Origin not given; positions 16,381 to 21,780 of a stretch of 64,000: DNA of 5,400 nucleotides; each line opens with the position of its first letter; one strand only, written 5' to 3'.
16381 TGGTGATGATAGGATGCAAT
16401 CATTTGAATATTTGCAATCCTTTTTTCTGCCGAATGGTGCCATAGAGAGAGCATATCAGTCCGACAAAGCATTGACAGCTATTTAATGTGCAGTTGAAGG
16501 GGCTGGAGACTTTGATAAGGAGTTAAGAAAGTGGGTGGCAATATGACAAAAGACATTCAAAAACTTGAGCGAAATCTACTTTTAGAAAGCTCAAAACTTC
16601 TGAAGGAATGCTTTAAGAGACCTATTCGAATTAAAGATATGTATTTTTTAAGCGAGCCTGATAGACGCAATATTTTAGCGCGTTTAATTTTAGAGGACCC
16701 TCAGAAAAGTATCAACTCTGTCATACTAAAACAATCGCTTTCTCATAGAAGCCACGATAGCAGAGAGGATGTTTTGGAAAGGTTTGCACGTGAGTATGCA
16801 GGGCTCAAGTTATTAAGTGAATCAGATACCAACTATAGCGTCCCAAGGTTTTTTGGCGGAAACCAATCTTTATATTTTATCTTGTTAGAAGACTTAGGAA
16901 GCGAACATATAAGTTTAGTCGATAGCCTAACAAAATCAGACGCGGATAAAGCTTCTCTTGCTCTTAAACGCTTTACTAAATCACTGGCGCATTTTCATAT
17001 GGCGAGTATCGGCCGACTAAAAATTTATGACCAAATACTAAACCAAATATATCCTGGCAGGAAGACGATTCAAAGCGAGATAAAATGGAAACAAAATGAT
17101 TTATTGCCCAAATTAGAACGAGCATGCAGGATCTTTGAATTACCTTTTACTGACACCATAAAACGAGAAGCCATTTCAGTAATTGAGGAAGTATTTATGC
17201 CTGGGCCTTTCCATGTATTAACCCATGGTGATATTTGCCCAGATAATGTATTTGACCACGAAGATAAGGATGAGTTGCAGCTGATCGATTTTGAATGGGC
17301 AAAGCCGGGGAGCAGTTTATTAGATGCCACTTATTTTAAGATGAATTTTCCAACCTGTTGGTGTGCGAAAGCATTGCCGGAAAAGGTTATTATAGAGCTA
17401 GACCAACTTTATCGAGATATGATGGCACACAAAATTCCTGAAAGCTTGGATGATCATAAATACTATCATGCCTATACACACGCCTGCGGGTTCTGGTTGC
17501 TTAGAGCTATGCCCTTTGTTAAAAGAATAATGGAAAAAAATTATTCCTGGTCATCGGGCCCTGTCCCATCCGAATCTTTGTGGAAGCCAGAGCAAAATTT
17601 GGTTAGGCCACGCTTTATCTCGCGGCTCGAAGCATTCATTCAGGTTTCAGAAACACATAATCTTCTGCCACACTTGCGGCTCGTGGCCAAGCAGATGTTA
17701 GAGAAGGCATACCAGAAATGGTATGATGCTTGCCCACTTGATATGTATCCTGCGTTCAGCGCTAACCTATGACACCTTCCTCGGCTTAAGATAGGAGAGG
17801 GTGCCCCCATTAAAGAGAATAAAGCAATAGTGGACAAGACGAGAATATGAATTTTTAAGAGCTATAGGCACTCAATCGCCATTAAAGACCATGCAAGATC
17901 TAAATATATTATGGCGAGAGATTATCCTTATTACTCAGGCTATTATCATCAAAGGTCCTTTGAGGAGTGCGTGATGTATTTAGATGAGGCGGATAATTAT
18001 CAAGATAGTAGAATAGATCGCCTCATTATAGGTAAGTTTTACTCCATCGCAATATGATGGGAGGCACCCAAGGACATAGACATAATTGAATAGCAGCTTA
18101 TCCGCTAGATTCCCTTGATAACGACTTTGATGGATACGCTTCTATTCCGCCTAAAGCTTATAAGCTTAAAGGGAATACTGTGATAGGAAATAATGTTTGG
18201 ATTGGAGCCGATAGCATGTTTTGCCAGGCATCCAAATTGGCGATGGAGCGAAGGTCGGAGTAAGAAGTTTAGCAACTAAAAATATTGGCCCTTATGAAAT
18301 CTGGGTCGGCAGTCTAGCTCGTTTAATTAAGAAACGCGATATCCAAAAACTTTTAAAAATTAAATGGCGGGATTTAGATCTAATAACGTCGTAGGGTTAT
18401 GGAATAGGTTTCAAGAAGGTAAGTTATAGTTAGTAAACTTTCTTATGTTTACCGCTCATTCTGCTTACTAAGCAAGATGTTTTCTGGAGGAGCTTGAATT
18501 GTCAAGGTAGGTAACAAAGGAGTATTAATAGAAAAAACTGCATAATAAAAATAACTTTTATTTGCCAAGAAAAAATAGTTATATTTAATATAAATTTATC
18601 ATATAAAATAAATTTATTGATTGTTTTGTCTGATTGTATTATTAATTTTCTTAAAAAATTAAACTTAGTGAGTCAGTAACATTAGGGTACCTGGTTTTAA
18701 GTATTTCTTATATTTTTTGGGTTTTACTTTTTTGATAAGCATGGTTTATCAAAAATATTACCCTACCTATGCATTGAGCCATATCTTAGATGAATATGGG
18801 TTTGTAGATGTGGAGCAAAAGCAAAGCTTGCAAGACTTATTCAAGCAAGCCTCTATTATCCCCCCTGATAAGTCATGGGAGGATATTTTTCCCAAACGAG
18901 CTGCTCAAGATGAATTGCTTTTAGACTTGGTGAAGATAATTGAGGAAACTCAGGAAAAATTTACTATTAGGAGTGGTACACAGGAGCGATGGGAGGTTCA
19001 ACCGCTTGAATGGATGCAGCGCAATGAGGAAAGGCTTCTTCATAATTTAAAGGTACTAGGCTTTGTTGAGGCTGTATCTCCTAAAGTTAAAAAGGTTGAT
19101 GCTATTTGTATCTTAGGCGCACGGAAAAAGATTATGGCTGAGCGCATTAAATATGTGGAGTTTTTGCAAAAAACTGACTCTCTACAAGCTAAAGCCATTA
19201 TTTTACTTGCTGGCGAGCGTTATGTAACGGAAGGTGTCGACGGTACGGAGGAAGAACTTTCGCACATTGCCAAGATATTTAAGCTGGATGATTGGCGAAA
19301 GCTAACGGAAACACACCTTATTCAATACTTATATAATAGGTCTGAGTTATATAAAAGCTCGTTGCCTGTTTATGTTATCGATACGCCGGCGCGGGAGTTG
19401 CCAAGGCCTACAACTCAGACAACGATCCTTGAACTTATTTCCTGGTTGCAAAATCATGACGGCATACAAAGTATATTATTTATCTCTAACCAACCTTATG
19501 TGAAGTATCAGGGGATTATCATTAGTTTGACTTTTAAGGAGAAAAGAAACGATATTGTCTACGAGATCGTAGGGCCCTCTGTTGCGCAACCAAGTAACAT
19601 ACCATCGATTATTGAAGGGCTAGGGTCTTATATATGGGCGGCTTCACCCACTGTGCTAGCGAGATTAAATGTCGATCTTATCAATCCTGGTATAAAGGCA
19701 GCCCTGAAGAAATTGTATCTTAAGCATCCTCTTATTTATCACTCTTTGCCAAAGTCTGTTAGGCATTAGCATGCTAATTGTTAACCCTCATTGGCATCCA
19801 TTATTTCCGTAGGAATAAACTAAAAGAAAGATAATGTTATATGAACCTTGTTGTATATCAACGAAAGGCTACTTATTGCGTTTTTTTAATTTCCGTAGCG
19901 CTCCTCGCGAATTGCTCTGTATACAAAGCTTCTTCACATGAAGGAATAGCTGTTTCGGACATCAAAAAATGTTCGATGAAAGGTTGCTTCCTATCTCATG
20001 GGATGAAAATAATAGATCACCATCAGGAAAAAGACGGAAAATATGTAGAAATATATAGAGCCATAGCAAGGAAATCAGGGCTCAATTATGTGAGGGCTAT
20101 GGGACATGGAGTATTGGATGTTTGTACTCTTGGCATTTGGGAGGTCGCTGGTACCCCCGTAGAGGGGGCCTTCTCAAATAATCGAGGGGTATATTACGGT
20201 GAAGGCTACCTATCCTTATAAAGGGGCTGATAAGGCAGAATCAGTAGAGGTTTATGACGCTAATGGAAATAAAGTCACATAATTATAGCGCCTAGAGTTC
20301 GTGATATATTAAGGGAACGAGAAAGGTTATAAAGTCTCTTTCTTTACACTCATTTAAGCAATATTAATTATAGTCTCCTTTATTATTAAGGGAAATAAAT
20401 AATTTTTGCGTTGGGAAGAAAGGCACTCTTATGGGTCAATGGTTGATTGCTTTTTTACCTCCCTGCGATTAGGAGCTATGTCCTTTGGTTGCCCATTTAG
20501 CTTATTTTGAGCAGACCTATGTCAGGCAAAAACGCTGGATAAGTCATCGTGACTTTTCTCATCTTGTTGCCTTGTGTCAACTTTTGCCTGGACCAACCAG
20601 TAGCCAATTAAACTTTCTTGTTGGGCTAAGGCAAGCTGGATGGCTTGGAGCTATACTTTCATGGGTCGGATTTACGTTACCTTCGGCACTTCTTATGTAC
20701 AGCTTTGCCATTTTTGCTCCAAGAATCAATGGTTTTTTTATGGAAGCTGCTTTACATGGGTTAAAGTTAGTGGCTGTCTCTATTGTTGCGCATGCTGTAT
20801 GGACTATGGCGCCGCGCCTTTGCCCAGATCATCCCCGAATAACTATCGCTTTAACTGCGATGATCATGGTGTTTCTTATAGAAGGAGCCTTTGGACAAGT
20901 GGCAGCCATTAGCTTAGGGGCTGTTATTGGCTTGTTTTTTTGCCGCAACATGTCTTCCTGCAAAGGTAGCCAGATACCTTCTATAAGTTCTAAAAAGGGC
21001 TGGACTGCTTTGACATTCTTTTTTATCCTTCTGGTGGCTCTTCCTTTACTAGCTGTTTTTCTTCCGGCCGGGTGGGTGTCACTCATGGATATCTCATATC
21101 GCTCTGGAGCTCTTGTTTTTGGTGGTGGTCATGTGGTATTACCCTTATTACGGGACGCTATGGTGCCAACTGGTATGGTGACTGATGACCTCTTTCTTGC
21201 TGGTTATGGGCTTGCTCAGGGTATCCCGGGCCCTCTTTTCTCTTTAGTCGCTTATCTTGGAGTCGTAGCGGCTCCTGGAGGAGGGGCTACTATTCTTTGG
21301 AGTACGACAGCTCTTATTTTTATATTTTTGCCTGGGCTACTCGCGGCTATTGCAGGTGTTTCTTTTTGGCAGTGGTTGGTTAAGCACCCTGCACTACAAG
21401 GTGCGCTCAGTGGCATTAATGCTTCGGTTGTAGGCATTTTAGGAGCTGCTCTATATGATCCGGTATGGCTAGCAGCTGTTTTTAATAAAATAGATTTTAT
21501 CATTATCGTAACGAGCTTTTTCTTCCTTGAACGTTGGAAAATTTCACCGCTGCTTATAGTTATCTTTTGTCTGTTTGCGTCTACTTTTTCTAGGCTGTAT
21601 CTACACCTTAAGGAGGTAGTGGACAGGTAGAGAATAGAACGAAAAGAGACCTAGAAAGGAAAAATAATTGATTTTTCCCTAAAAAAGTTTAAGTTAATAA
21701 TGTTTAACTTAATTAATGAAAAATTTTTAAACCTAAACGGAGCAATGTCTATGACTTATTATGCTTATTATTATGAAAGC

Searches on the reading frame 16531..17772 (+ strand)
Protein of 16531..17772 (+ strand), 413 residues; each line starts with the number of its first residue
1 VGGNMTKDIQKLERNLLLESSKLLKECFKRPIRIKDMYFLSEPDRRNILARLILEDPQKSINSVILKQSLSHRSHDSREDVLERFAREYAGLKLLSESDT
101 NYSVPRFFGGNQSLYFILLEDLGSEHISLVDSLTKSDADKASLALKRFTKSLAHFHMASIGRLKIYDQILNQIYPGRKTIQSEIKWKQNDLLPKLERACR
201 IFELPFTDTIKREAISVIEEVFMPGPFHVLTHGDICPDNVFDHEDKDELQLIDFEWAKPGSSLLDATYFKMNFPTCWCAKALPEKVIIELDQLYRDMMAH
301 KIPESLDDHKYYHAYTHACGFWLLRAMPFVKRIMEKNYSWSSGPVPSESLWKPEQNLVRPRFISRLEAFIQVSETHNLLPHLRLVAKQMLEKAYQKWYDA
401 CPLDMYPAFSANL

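Call 3: search_protein_families(library=pfam, proteins=[window:16531-17772:+], max_evalue=0.01)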
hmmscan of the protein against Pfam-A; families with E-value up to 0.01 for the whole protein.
window:16531-17772:+ (413 aa): 3 families
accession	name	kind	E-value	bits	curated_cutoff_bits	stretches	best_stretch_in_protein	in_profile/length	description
PF02958.26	EcKL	-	1.5e-08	34.8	22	1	98-269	72-260/294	Ecdysteroid kinase-like family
PF01636.29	APH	-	1.4e-07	32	23.2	1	56-274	27-214/239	Phosphotransferase enzyme family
PF01633.27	Choline_kinase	-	0.00082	19.2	29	1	229-259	163-193/300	Choline/ethanolamine kinase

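Call 7: search_protein_families(library=ncbifam, proteins=[window:16531-17772:+], max_evalue=0.01)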
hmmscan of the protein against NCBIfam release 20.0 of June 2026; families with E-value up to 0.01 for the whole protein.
window:16531-17772:+ (413 aa): 0 families

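Call 20: search_solved_structures(query=window:16531-17772:+, max_evalue=0.1, show_alignments=2)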
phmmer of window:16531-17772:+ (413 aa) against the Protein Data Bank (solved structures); distinct sequences matched with E-value up to 0.1: 1.
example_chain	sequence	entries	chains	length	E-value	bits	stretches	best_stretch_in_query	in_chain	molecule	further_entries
8agy_A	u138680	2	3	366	2.2e-09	40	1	83-323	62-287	Corramycin phosphotransferase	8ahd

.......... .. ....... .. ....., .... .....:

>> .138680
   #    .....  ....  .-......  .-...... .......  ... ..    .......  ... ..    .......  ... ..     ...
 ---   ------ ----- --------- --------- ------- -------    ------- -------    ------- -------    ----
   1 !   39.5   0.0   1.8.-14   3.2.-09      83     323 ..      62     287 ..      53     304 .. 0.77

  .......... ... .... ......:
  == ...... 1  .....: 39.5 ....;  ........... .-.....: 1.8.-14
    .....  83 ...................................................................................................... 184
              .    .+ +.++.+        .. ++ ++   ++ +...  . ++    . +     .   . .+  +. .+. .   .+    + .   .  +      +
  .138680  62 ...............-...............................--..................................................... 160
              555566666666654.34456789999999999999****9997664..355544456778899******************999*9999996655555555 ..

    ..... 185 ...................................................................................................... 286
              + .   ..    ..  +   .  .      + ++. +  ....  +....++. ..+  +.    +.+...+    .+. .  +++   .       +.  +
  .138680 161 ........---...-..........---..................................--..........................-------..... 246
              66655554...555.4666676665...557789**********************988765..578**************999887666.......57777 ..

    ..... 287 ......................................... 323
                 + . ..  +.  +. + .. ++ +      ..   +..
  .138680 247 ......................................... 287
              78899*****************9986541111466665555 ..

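Call 75: search_protein_families(library=padloc, proteins=[window:16531-17772:+], max_evalue=0.001)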
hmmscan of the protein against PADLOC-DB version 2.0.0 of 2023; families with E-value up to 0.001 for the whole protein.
window:16531-17772:+ (413 aa): 1 family
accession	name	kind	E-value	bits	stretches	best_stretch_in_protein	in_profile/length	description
PDLC03920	MkoA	-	0.0006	16.2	0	230-258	143-173/1112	-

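Call 76: search_protein_families(library=phrogs, proteins=[window:16531-17772:+], max_evalue=0.001)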
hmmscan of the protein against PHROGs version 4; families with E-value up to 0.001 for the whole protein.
window:16531-17772:+ (413 aa): 0 families

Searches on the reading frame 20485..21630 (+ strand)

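Call 22: search_protein_families(library=ncbifam, proteins=[window:20485-21630:+], max_evalue=0.01)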
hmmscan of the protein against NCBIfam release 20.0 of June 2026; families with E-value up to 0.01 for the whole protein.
window:20485-21630:+ (381 aa): 3 families
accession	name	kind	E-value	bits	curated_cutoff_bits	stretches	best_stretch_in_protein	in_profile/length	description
TIGR00937.1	2A51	subfamily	8.3e-82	275.7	171.7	1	2-364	13-366/368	chromate efflux transporter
NF053759.1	ChrTpChrBBac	equivalog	9.6e-20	71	250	2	12-152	30-166/180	chromate efflux transporter ChrB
NF053760.1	ChrTpChrABac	equivalog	1.6e-11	44.7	250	1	10-101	30-118/178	chromate efflux transporter ChrA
